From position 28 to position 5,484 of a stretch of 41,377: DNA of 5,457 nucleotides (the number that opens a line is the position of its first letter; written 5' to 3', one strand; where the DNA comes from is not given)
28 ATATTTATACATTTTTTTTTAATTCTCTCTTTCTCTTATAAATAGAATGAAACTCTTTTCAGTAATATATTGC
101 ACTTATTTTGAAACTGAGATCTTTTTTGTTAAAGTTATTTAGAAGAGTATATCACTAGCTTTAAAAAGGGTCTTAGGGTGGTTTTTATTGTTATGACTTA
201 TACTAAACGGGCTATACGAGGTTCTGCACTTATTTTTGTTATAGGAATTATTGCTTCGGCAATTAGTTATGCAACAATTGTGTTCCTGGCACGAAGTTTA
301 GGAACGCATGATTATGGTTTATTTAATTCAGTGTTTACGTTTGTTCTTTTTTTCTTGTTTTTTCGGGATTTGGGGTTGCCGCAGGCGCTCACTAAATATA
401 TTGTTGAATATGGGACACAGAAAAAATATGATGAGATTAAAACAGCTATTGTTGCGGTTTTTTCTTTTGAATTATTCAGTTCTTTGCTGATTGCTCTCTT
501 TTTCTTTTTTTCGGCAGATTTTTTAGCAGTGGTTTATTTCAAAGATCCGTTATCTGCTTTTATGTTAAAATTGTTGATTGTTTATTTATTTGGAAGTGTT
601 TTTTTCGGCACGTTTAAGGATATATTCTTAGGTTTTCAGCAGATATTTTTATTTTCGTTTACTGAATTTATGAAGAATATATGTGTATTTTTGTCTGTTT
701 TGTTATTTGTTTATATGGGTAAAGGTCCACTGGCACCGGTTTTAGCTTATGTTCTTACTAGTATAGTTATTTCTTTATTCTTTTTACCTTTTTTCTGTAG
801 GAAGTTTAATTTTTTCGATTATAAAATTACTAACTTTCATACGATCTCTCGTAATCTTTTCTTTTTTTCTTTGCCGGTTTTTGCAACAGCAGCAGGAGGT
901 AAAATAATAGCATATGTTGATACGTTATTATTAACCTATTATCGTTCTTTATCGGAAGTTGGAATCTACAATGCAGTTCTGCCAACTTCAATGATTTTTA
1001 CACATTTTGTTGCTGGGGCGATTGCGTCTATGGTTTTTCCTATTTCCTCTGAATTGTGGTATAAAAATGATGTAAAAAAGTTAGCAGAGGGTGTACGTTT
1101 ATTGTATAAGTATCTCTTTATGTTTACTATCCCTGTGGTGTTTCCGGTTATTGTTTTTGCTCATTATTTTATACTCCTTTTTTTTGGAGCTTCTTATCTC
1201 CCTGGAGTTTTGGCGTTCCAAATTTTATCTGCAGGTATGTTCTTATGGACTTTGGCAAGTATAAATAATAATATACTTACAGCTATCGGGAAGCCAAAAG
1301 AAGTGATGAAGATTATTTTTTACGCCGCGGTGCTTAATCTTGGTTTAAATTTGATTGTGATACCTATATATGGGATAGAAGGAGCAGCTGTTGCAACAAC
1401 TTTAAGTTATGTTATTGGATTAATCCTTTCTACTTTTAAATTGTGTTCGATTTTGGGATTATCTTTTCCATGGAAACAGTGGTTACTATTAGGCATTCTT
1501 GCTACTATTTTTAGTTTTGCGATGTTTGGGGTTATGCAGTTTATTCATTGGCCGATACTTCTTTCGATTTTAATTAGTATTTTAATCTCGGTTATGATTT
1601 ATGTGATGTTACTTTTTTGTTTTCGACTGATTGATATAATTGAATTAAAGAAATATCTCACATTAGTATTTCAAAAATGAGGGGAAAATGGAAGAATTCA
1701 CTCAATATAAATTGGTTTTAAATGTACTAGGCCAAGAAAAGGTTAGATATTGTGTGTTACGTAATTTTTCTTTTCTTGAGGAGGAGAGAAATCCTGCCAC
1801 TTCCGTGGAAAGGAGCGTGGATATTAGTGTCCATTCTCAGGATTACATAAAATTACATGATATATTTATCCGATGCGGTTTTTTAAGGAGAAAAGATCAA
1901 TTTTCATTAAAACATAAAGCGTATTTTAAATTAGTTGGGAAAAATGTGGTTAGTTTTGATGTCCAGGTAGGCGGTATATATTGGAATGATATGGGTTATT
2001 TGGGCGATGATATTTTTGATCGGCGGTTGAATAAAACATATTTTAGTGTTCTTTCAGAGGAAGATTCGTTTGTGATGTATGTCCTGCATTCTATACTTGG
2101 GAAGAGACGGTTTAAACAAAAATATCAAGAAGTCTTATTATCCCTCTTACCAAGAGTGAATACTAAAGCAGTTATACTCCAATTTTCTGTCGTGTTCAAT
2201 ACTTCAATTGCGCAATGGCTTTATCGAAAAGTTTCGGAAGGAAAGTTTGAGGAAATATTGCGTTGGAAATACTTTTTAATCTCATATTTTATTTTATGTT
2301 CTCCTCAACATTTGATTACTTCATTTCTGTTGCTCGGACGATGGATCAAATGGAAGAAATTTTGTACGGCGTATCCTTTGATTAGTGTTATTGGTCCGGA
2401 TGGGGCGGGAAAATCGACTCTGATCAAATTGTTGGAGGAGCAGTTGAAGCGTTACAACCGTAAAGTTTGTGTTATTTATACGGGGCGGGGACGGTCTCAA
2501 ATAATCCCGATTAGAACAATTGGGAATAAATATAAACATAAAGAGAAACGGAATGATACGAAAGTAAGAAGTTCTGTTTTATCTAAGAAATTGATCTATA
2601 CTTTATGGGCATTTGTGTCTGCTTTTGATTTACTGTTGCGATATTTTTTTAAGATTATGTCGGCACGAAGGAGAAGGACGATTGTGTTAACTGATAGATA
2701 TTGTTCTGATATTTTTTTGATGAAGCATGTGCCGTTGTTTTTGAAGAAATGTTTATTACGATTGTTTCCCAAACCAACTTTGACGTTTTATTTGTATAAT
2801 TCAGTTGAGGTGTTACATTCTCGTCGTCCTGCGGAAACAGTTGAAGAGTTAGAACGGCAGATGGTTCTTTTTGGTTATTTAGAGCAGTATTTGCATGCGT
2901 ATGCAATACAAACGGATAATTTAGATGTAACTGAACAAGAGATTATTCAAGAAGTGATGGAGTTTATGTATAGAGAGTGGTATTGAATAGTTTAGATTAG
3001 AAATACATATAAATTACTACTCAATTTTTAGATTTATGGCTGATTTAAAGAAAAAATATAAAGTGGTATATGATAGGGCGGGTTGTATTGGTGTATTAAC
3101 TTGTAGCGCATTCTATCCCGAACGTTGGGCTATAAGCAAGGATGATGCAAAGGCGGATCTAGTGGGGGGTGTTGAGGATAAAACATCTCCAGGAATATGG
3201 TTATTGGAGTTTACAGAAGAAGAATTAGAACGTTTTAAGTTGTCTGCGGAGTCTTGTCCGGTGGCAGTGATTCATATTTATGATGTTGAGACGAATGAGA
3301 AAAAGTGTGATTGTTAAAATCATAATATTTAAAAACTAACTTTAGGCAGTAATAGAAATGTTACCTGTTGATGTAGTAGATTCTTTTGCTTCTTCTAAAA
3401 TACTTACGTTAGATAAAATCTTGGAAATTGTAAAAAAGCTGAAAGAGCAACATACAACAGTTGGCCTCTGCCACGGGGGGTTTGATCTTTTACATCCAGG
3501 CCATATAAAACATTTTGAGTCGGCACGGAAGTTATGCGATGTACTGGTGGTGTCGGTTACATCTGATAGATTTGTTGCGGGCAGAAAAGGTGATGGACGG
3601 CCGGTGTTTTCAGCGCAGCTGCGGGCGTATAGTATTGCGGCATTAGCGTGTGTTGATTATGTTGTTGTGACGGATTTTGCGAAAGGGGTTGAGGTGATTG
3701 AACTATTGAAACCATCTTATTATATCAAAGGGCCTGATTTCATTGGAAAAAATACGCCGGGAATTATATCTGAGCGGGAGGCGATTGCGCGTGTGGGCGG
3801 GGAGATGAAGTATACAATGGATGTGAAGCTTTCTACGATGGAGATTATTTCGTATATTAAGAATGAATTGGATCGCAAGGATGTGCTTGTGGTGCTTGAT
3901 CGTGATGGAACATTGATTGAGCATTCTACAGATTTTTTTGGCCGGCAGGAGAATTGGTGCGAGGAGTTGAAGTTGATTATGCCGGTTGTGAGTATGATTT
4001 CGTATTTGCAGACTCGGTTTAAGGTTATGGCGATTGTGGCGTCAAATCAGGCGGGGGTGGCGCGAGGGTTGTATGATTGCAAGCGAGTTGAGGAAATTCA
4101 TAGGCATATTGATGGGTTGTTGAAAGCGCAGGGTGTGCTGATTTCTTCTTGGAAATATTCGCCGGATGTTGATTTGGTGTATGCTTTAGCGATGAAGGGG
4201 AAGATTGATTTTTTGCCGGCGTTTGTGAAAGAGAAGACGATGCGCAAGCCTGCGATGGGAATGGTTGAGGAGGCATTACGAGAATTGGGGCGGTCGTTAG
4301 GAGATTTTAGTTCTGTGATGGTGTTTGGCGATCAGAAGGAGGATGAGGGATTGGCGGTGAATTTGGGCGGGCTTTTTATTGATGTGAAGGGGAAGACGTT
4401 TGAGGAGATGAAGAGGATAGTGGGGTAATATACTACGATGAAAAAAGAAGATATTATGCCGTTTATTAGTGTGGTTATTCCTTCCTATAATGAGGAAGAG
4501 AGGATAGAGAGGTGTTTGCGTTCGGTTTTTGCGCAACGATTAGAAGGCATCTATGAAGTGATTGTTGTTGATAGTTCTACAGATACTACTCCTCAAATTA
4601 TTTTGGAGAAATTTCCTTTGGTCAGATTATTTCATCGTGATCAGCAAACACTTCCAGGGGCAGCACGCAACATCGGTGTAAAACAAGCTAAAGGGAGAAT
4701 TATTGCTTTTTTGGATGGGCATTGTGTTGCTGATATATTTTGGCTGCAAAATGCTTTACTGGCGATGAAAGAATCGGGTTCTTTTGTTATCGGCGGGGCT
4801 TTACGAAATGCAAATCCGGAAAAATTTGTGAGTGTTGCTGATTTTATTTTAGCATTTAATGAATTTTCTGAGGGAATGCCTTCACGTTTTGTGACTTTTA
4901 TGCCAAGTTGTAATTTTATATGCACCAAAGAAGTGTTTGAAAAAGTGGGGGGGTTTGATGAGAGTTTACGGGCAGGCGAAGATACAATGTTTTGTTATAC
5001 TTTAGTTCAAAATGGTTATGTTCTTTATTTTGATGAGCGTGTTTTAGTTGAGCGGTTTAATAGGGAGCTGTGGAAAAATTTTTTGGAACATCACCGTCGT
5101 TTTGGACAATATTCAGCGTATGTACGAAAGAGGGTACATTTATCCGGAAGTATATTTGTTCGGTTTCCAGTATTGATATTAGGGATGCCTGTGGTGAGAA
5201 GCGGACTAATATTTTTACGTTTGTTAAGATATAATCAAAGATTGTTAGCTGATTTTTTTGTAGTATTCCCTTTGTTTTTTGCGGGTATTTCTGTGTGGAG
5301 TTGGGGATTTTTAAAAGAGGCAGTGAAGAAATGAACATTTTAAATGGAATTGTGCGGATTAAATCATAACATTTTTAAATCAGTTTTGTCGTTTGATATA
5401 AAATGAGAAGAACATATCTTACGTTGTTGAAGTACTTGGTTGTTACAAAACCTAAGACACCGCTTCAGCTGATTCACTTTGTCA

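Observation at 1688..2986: Uncharacterised fusion: nucleotidyltransferase-like domain plus dTMP-kinase-like P-loop domain next to the flippase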

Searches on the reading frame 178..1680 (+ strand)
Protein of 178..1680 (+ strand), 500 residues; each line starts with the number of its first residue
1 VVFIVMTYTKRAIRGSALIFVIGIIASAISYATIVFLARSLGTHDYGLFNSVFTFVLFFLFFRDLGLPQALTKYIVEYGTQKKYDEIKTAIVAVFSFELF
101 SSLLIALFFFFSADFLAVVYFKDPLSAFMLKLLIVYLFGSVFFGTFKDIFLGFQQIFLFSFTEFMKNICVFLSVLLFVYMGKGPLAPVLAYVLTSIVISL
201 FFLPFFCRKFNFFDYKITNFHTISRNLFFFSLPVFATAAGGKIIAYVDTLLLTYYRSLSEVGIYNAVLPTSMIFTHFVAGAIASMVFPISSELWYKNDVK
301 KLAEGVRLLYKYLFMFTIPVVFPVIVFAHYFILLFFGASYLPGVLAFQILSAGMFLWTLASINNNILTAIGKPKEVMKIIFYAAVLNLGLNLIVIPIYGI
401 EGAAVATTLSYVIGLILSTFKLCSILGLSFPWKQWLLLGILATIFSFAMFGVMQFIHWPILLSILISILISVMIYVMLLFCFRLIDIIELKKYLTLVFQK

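Call 7: search_protein_families(library=pfam, proteins=[window:178-1680:+], max_evalue=0.001)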
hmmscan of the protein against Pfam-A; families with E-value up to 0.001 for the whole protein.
window:178-1680:+ (500 aa): 3 families
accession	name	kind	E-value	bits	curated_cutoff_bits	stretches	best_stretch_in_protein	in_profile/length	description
PF01943.22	Polysacc_synt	-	1.7e-30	106.8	28.2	1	14-294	3-274/274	Polysaccharide biosynthesis protein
PF13440.11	Polysacc_synt_3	-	8e-23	81.5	23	1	37-342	2-290/293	Polysaccharide biosynthesis protein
PF03023.19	MurJ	-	1.4e-06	27.7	27.4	1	56-438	19-414/451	Lipid II flippase MurJ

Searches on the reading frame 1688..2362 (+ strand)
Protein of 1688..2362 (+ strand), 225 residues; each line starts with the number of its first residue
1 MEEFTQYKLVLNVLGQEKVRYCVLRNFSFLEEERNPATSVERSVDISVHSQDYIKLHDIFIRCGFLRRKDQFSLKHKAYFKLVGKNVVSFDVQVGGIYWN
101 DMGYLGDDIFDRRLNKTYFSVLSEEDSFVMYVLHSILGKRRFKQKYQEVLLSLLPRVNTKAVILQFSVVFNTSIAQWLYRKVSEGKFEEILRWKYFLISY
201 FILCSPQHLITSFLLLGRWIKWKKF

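Call 50: predict_structure(alignment_id=A2)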
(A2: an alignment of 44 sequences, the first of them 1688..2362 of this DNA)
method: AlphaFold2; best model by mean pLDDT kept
length: 225 residues; sequences in the alignment: 44
mean_pLDDT: 96.3   pTM: 0.91
mean pLDDT of the five models: 96.3, 96.1, 96.0, 95.9, 95.7
residues with pLDDT >= 90: 207; 70-90: 18; 50-70: 0; < 50: 0
segments of 3 or more residues with pLDDT < 50: none
pLDDT, mean of each block of 10 residues (from residue 1): 94 98 95 89 95 98 96 93 96 97 98 97 98 97 97 98 98 98 98 98 97 95 85
secondary structure, 60 per line:
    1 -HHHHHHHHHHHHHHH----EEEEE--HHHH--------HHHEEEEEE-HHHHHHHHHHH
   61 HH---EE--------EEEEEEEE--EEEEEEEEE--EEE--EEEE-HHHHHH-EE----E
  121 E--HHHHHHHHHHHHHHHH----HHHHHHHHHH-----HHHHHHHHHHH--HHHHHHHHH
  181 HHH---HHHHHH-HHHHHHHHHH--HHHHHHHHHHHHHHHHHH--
elements in order: H2-16 E21-25 H28-31 E43-48 H50-62 E76-83 E86-94 E97-99 E102-105 H107-112 H124-139 H144-153 H159-169 H172-183 H187-192 H194-203 H206-223

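Call 53: fold_search(model_id=the predicted structure, library=pdb)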
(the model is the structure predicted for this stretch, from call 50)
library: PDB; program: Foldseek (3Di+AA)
matches with E <= 10: 442; with E <= 0.001: 0
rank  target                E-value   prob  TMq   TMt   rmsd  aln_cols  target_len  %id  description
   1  4fo1_A                3.8e-03  1.00  0.46  0.61   4.8       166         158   14  Crystal structure of lincosamide antibiotic adenylyltransferase LnuA, apo (released 2012-07-04)
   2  5cfs                  4.5e-03  1.00  0.48  0.59   6.2       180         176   11  Crystal Structure of ANT(2")-Ia in complex with AMPCPP and tobramycin (released 2016-03-16)
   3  5kqj_MODEL_1_A        4.7e-03  1.00  0.49  0.58   6.9       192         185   11  Solution Structure of Antibiotic-Resistance Factor ANT(2'')-Ia Reveals Substrate-Regulated Conformation Dynami (released 2017-07-12)
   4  4ok0_B                6.4e-03  0.99  0.37  0.37  11.4       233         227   11  Crystal structure of putative nucleotidyltransferase from H. pylori (released 2014-04-09)
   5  5cfu                  6.8e-03  1.00  0.49  0.60   6.3       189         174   10  Crystal Structure of ANT(2")-Ia in complex with adenylyl-2"-tobramycin (released 2016-07-20)
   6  4ok0_A                8.0e-03  0.99  0.40  0.40  10.9       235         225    9  Crystal structure of putative nucleotidyltransferase from H. pylori (released 2014-04-09)
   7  2ewr                  8.4e-03  1.00  0.43  0.58   5.0       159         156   16  Crystal structure of a putative nucleotidyltransferase (tm1012) from Thermotoga maritima at 1.60 A resolution (released 2005-12-06)
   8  4wse_B                9.8e-03  1.00  0.40  0.21   5.4       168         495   14  Crystal structure of the Mimivirus polyadenylate synthase (released 2015-04-01)
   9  4wqk                  1.2e-02  1.00  0.49  0.60   6.2       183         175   11  Crystal structure of aminoglycoside nucleotidylyltransferase ANT(2")-Ia, apo form (released 2014-11-12)
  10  2fcl                  1.7e-02  1.00  0.42  0.56   5.3       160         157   16  Crystal structure of a putative nucleotidyltransferase (tm1012) from Thermotoga maritima at 1.35 A resolution (released 2006-03-14)
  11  4hx0                  1.8e-02  1.00  0.41  0.54   7.0       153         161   16  Crystal structure of a putative nucleotidyltransferase (TM1012) from Thermotoga maritima at 1.87 A resolution (released 2013-09-11)
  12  4wse_A                1.8e-02  0.97  0.31  0.16   4.5       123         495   18  Crystal structure of the Mimivirus polyadenylate synthase (released 2015-04-01)
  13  4xje                  2.3e-02  1.00  0.48  0.59   6.4       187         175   10  CRYSTAL STRUCTURE OF ANT(2") IN COMPLEX WITH AMP AND TOBRAMYCIN (released 2016-01-20)
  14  3wfp_A                2.4e-02  0.75  0.26  0.15  14.8       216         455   10  tRNA processing enzyme (apo form 2) (released 2014-01-01)
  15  6j7n                  2.7e-02  0.99  0.43  0.35   6.7       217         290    9  Crystal structure of toxin TglT (unusual type guanylyltransferase-like toxin, Rv1045) mutant D82A co-expressed with TakA (released 2020-05-13)
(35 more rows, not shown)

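Call 60: find_homologous_proteins(query=A2, max_evalue=0.001)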
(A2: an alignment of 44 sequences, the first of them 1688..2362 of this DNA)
Query A2 (44 sequences) (225 aa, profile of the alignment): 109 proteins with E <= 0.001 among 5698 candidates.
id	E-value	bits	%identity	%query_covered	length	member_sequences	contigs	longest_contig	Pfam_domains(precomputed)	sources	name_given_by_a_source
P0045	1.5e-83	298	45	97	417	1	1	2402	PF02223.24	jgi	-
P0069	2.7e-83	297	44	99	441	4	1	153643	PF02223.24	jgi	-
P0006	1.8e-82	295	48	100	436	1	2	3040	PF02223.24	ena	-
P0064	4.7e-82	293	41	97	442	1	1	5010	-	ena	-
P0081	2.5e-81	291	39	97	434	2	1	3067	-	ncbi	-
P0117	1.1e-80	289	47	96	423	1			-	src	-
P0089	1.3e-80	288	43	96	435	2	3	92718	PF14907.13,PF02223.24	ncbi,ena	-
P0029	1.3e-80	288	47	96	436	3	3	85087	PF02223.24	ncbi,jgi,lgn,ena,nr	ncbi:MAG TPA: hypothetical protein VJC39_03930 [Candidatus Nanoarchaeia archaeon]|nr:hypothetical pr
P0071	3.6e-80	287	43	97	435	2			PF02223.24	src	-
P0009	4.7e-80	287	50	100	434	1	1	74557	-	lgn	-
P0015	2.4e-79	284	47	100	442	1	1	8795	PF14907.13,PF02223.24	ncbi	-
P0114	4.1e-79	284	40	97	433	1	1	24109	PF02223.24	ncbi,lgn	-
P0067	5.2e-79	283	44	100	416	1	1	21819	PF02223.24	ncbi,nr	ncbi:MAG: hypothetical protein Q8R37_03595 [Nanoarchaeota archaeon]|nr:hypothetical protein [Nanoarc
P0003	8.0e-79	283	44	100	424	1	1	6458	PF02223.24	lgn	-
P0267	1.1e-78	282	48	94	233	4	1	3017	-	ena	-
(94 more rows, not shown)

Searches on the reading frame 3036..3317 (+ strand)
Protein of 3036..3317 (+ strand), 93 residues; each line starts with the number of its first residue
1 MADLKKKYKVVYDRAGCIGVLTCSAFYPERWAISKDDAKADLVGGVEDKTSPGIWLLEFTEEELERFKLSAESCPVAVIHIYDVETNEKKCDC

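Call 7: search_protein_families(library=pfam, proteins=[window:3036-3317:+], max_evalue=0.001)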
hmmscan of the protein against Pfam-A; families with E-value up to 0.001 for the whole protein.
window:3036-3317:+ (93 aa): 2 families
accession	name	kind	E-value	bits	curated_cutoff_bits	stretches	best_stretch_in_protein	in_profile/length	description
PF13459.11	Fer4_15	-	2.7e-08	34.9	22.4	1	10-81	1-66/66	4Fe-4S single cluster domain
PF13370.11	Fer4_13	-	2.9e-05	25.1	24.5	1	13-80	2-57/58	4Fe-4S single cluster domain of Ferredoxin I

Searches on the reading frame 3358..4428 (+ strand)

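Call 7: search_protein_families(library=pfam, proteins=[window:3358-4428:+], max_evalue=0.001)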
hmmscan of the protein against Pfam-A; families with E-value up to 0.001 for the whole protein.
window:3358-4428:+ (356 aa): 2 families
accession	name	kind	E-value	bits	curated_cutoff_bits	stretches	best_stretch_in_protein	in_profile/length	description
PF01467.32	CTP_transf_like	-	1.2e-12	48.7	21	1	38-136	2-101/133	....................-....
PF08645.17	PNK3P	-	1.4e-05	25.3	22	1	179-312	4-111/161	Polynucleotide kinase 3 phosphatase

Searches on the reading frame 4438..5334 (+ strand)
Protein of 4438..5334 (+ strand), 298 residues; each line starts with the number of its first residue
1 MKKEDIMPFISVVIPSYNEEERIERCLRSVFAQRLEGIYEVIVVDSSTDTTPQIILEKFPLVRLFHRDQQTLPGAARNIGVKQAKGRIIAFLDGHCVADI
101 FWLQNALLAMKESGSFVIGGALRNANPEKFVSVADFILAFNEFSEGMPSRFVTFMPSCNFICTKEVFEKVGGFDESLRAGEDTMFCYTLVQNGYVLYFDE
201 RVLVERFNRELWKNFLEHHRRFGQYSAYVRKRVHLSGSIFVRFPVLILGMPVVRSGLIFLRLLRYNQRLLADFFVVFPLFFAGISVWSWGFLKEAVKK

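Call 7: search_protein_families(library=pfam, proteins=[window:4438-5334:+], max_evalue=0.001)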
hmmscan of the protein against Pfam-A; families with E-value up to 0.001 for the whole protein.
window:4438-5334:+ (298 aa): 4 families
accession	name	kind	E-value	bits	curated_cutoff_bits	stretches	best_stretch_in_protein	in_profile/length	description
PF00535.33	Glycos_transf_2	-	7.7e-28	98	23.3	1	11-170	1-167/168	Glycosyl transferase family 2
PF13641.12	Glyco_tranf_2_3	-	5.1e-14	53.3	27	1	10-221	3-226/230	Glycosyltransferase like family 2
PF10111.15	Glyco_tranf_2_2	-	3.4e-11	43.6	27.3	1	11-184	1-194/276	Glycosyltransferase like family 2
PF13632.12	Glyco_trans_2_3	-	0.00027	21.2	27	1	148-274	65-183/198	Glycosyl transferase family group 2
